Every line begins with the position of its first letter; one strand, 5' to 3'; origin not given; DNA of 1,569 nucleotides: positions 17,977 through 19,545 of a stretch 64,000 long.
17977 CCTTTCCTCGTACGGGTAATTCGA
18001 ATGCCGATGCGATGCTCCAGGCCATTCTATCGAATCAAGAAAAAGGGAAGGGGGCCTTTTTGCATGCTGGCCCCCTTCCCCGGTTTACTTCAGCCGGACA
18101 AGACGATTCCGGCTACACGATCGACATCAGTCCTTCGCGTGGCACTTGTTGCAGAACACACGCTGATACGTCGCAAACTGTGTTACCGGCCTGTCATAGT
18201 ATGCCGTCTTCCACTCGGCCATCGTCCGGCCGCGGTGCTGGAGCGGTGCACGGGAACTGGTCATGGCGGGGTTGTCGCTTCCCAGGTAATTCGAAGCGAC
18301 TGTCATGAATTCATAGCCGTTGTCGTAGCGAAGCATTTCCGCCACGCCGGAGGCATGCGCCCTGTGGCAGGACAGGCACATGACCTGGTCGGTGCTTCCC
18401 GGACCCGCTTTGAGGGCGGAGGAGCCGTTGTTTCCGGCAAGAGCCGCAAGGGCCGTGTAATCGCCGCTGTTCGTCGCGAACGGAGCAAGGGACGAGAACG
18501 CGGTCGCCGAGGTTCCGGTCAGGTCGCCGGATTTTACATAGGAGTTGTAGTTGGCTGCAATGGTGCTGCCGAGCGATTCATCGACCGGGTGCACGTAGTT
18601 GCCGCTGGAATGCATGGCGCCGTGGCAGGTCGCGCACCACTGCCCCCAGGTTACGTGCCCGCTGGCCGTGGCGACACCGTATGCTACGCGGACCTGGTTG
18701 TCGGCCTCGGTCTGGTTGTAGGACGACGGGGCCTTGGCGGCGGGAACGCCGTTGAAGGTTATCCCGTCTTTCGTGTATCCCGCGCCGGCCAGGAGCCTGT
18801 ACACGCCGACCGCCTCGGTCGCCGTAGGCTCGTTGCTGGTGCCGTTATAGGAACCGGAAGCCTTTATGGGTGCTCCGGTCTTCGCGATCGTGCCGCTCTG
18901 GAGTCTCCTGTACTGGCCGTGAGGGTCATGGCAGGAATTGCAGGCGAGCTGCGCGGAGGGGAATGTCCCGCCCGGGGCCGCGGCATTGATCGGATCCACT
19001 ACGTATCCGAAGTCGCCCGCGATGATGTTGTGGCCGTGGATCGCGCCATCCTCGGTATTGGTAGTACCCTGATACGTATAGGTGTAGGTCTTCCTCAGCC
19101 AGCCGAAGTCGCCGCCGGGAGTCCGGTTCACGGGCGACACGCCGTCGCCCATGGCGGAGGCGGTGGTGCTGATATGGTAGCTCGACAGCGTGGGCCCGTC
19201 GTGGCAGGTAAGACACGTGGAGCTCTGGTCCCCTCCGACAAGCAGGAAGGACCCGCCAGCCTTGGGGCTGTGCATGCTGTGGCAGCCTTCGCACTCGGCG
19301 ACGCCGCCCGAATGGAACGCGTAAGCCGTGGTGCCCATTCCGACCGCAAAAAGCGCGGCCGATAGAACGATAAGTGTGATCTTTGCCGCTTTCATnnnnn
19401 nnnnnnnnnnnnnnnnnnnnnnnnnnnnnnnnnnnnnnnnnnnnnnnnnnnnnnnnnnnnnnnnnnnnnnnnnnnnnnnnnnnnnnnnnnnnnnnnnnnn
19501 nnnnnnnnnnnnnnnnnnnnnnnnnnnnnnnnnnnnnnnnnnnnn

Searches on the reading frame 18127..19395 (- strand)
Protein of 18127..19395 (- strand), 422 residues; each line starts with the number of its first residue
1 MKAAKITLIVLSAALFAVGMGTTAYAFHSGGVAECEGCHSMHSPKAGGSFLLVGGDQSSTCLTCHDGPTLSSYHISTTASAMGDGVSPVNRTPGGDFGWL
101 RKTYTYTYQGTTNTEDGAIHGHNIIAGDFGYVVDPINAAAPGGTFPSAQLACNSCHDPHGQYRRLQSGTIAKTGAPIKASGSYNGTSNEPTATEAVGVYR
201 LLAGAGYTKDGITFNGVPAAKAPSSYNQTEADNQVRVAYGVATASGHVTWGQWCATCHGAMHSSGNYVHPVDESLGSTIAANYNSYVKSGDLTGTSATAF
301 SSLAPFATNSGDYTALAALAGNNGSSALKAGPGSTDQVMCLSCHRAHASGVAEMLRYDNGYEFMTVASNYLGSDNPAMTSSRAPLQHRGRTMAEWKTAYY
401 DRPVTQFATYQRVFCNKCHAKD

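Call 7: search_protein_families(library=ncbifam, proteins=[window:18127-19395:-])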
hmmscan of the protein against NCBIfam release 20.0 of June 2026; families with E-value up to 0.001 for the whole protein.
window:18127-19395:- (422 aa): 4 families
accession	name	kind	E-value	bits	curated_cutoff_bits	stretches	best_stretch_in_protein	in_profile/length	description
TIGR01905.1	paired_CXXCH_1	subfamily_domain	2.9e-11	43.1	25.2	0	337-358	6-27/41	doubled CXXCH domain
TIGR03153.1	cytochr_NrfH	equivalog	6.6e-06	26.2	134.2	0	10-84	7-78/138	cytochrome c nitrite reductase small subunit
TIGR03508.1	decahem_SO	subfamily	7e-06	25.7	192.2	0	32-69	189-223/258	DmsE family decaheme c-type cytochrome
NF041028.1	decahem_GSU2203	exception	0.00012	21.4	325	0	33-66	126-156/317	GSU2203 family decaheme c-type cytochrome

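Call 8: search_protein_families(library=pfam, proteins=[window:18127-19395:-])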
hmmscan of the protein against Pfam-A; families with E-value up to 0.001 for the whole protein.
window:18127-19395:- (422 aa): 3 families
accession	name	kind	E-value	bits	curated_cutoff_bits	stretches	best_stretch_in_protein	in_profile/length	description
PF09699.15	Paired_CXXCH_1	-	1.5e-11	44.2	20.6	0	33-66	7-37/41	Doubled CXXCH motif (Paired_CXXCH_1)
PF14522.11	Cytochrome_C7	-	6.5e-08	32.7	24.8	0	28-71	8-54/67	Cytochrome c7 and related cytochrome c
PF14537.11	Cytochrom_c3_2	-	2.5e-07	31.5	25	0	31-66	56-79/79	Cytochrome c3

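Call 9: search_solved_structures(query=window:18127-19395:-, max_evalue=0.01, show_alignments=1)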
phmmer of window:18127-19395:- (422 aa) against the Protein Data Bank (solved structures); distinct sequences matched with E-value up to 0.01: 1.
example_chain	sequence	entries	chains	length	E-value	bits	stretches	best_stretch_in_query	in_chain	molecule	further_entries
6ef8_A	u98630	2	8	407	3.8e-108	365.4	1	27-422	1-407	C-type cytochrome OmcS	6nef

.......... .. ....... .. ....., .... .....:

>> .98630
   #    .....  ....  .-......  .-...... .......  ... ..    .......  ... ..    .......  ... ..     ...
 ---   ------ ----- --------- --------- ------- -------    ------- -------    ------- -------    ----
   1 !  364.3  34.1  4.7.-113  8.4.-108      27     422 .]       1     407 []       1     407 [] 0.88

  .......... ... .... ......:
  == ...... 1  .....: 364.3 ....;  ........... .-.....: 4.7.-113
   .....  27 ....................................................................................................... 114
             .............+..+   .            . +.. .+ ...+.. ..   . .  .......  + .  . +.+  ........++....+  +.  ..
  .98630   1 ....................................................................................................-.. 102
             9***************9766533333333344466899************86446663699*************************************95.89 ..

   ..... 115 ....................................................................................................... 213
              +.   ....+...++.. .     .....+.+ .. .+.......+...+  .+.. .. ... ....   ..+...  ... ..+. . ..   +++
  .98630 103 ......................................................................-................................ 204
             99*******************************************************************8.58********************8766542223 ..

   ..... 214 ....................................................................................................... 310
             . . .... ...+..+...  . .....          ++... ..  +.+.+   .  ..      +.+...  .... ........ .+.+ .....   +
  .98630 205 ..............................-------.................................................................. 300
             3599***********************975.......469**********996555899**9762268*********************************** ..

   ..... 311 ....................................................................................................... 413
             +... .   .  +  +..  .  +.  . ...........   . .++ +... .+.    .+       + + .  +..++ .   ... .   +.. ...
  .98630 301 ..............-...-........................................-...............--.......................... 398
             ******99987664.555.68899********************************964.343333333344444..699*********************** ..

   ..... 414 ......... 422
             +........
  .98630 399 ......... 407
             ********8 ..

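Call 23: find_homologous_proteins(query=window:18127-19395:-, max_evalue=1e-20)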
Query window:18127-19395:- (422 aa): 3803 proteins with E <= 1e-20 among 8000 candidates; the best 120 are listed.
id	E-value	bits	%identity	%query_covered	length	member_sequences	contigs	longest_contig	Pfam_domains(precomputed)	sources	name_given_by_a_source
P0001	8.5e-285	962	100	100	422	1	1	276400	PF09699.16,PF14537.12,PF14522.12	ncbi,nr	ncbi:MAG: cytochrome C [Deltaproteobacteria bacterium]|nr:cytochrome C [Deltaproteobacteria bacteriu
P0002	1.8e-225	767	79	100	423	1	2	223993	PF09699.16,PF14537.12,PF14522.12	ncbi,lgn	-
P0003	1.3e-215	734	76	100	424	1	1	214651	PF09699.16,PF14537.12,PF14522.12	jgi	jgi:hypothetical protein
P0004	3.2e-214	730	74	100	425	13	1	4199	PF09699.16,PF14537.12,PF14522.12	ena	-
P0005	1.5e-213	728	75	100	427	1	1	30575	PF09699.16,PF14537.12,PF14522.12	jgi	jgi:hypothetical protein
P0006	1.1e-212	725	76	100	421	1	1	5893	PF09699.16,PF14537.12,PF14522.12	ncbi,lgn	-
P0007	2.2e-212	724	76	100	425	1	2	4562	PF09699.16,PF14537.12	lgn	-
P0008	5.1e-212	723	75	100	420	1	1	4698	PF09699.16,PF14537.12,PF14522.12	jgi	jgi:predicted CXXCH cytochrome family protein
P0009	3.8e-211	720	75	100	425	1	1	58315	PF09699.16,PF14537.12,PF14522.12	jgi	jgi:hypothetical protein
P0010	2.6e-208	710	74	100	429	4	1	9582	PF09699.16,PF14537.12,PF14522.12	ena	-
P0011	9.8e-208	708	74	100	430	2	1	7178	PF09699.16,PF14537.12,PF14522.12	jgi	-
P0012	1.0e-207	708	74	100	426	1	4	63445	PF09699.16,PF14537.12,PF14522.12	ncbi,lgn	-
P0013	1.9e-207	707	74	100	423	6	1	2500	PF09699.16,PF14537.12,PF14522.12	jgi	jgi:predicted CXXCH cytochrome family protein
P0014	4.9e-205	700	72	100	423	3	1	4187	PF09699.16,PF14537.12,PF14522.12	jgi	-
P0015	8.0e-205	699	73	100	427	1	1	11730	PF09699.16,PF14537.12,PF14522.12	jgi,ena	-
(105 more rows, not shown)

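Call 26: find_related_loci(query=A1, collection=genome_contigs, flank=2500)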
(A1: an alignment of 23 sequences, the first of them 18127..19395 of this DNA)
Query A1 (422 aa) in genome_contigs; peptide patterns used: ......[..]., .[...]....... (x = any residue, [..] = any of these).
600 stretches matched a pattern (row limit reached: there are more); 576 encode a relative of the query (tblastn E <= 1e-3); the best 80 are kept; 80 distinct loci.
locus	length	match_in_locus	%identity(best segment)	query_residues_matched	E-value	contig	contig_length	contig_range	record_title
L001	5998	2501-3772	73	1-422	0e+0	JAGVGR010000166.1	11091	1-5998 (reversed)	MAG: bacterium isolate DeMMO2_8 c_000000048061, whole genome shotgun sequence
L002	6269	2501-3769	68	1-422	0e+0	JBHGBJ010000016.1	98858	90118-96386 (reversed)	MAG: Thermodesulfobacteriota bacterium isolate SBS.BIN.12 SBSBIN12_contig_16, whole genome shotgun sequence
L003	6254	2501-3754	64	1-422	0e+0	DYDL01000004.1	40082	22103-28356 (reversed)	MAG TPA_asm: Desulfocapsa sp. isolate IMS_BF-2 NODE_130_length_40095_cov_18.0838, whole genome shotgun sequence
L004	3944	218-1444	65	1-422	0e+0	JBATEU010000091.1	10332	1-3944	MAG: Candidatus Deferrimicrobium sp. isolate MFD10095_ilm_asm_bin1 k127_1155, whole genome shotgun sequence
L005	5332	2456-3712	67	1-422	0e+0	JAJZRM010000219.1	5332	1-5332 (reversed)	MAG: Deltaproteobacteria bacterium isolate SKS1.bin8 NODE_27361_length_5332_cov_1.144092, whole genome shotgun sequence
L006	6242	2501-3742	65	5-422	6e-178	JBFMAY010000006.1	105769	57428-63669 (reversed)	MAG: Thermodesulfobacteriota bacterium isolate MAG150 MAG150_6, whole genome shotgun sequence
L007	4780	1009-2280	64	1-422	6e-179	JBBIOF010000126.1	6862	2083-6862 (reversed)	MAG: Candidatus Rokuibacteriota bacterium isolate QH2S170213_bin_273 NODE_10386_length_6862_cov_7.400323, whole genome s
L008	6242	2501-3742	66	5-422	3e-176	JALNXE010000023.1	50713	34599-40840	MAG: Desulfobulbaceae bacterium isolate SO_2016_LW3 bin 20 scaffold00993_LW162_2016, whole genome shotgun sequence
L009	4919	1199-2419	63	1-422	2e-176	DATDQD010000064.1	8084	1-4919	MAG TPA_asm: Bacteroidota bacterium isolate SMAG_U7938 k141_2408143, whole genome shotgun sequence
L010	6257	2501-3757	63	1-422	2e-174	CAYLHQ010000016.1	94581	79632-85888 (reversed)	MAG TPA_asm: uncultured Acidobacteriota bacterium isolate binchicken_co274_272 genome assembly, contig: NODE_573_length_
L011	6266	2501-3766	62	1-422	7e-171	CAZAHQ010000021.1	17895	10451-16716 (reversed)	MAG TPA_asm: uncultured Acidobacteriota bacterium isolate SRP173033_co1_59 genome assembly, contig: NODE_5846_length_178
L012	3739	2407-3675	62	1-422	4e-178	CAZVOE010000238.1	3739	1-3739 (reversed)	MAG TPA_asm: uncultured Acidobacteriota bacterium isolate binchicken_co58_72 genome assembly, contig: NODE_19527_length_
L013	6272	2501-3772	62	1-422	3e-170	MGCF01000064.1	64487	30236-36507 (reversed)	MAG: Candidatus Rokubacteria bacterium RIFCSPLOWO2_02_FULL_73_56 rifcsplowo2_02_scaffold_2220, whole genome shotgun sequ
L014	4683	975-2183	64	22-422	7e-171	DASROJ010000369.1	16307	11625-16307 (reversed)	MAG TPA_asm: Patescibacteria group bacterium isolate SMAG_U10265 k141_700097, whole genome shotgun sequence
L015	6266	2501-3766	61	1-422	5e-169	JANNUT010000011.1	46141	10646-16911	MAG: Acidobacteriota bacterium isolate SOY_30_concoct_69_sub SOY_30_k141_4417692, whole genome shotgun sequence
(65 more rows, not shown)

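Call 64: find_encoding_contigs(protein=P0001, flank=300, max_places=2)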
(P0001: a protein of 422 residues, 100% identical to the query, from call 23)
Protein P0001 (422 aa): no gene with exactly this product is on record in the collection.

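Call 65: find_encoding_contigs(protein=P0002, flank=1600, max_places=2)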
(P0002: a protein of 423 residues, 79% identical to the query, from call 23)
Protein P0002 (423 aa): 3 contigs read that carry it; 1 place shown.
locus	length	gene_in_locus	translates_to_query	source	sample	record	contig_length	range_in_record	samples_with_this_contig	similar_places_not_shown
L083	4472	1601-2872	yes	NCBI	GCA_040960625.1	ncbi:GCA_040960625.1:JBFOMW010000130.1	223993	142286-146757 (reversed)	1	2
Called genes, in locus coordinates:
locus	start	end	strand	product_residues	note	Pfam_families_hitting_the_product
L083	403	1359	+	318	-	PF17170:DUF5128 (weak)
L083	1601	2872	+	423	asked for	PF14522:Cytochrome_C7 (faint), PF14537:Cytochrom_c3_2 (faint), PF09699:Paired_CXXCH_1 (faint)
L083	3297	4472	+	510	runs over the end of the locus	PF10282:Lactonase (faint), PF21783:YNCE (faint)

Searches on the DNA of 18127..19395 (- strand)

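Call 40: search_rna_families(sources=[L081, L001, L004, L040, L072, L002, L018], threshold=gathering, show_alignments=3)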
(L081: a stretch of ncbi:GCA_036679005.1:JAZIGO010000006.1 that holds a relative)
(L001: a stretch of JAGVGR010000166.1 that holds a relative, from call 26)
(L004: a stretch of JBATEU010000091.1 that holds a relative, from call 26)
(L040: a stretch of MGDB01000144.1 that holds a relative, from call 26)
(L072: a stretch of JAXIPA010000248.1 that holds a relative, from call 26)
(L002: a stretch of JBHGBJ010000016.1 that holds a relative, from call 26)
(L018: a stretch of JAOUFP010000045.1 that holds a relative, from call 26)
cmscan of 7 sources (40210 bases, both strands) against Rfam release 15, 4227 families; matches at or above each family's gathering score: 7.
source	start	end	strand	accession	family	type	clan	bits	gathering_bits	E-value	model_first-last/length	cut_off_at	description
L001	2393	2480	+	RF03167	c-di-GMP-I-GGC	Cis-reg; riboswitch;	CL00126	66.3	59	1.1e-13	1-80/80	no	c-di-GMP-I-GGC riboswitch aptamer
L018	2402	2480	+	RF03167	c-di-GMP-I-GGC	Cis-reg; riboswitch;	CL00126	63.6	59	7.1e-13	1-80/80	no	c-di-GMP-I-GGC riboswitch aptamer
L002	2372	2455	+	RF03167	c-di-GMP-I-GGC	Cis-reg; riboswitch;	CL00126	63.1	59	9.5e-13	1-80/80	no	c-di-GMP-I-GGC riboswitch aptamer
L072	488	567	+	RF03167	c-di-GMP-I-GGC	Cis-reg; riboswitch;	CL00126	59.8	59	8.7e-12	1-80/80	no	c-di-GMP-I-GGC riboswitch aptamer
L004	110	199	+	RF01051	c-di-GMP-I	Cis-reg; riboswitch;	CL00126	58.9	35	3.6e-09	1-87/87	no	c-di-GMP-I riboswitch aptamer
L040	2403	2479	+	RF01051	c-di-GMP-I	Cis-reg; riboswitch;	CL00126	57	35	1e-08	1-87/87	no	c-di-GMP-I riboswitch aptamer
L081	2896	2976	+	RF01051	c-di-GMP-I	Cis-reg; riboswitch;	CL00126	56.8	35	1.2e-08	1-87/87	no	c-di-GMP-I riboswitch aptamer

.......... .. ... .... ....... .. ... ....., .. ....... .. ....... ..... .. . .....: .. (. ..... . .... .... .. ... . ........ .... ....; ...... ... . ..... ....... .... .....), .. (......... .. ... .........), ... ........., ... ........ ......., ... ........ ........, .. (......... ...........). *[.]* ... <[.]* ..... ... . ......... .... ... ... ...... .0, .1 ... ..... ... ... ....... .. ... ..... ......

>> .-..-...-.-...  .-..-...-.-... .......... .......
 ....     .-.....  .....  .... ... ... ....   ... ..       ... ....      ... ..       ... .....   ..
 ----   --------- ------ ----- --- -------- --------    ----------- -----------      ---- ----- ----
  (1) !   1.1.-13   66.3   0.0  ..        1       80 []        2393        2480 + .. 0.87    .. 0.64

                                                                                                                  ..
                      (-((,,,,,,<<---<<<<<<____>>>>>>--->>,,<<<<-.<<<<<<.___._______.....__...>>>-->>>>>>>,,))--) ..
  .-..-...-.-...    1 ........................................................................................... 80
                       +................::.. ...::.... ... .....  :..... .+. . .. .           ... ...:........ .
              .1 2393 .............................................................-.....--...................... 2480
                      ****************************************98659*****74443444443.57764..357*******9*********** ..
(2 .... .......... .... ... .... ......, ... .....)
